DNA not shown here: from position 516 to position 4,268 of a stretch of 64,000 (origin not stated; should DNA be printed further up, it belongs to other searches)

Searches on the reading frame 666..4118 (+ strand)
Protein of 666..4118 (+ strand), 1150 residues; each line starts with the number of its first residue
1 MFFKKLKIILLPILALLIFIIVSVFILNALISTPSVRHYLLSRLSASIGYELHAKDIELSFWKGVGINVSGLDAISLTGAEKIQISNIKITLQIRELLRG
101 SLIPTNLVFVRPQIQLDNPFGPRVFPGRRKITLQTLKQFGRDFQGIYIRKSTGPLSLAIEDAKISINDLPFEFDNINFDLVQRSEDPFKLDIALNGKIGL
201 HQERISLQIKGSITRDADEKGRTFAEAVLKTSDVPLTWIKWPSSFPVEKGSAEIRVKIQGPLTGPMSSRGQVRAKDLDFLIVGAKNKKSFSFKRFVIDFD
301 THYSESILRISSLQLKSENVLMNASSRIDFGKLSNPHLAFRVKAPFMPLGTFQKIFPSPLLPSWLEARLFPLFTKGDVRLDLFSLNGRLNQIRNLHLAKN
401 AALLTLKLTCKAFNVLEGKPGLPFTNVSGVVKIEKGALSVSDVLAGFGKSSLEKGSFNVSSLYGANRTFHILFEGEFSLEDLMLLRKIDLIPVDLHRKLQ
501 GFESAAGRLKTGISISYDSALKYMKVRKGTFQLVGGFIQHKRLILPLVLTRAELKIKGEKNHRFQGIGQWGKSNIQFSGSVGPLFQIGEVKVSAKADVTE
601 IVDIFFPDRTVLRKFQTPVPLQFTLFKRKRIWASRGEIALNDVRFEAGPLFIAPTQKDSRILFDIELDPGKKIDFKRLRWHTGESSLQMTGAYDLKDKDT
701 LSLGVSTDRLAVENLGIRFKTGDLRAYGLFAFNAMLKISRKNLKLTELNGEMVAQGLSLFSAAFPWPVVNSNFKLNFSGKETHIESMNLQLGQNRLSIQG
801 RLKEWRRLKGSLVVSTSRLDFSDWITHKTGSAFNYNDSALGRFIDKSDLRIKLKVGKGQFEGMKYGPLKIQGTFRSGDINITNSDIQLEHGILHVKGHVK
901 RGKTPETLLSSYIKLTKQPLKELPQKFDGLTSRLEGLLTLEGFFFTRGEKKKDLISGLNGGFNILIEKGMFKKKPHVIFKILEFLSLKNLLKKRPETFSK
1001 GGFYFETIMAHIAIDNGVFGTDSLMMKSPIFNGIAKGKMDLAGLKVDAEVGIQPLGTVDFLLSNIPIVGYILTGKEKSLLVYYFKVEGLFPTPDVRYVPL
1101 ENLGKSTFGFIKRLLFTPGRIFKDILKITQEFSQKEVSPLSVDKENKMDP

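Call 48: search_protein_families(library=pfam, proteins=[window:666-4118:+], max_evalue=0.0001)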
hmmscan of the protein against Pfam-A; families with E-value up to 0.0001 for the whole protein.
window:666-4118:+ (1150 aa): 3 families
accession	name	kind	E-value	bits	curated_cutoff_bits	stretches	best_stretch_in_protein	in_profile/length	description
PF13116.12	YhdP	-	2.4e-27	95.8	46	2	773-1093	900-1222/1224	YhdP protein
PF05359.17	DUF748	-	8.8e-06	24.5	50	1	14-337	18-336/1037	Domain of Unknown Function (DUF748)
PF05170.20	AsmA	-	5.1e-05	22.7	29.8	0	845-1018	437-601/607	AsmA family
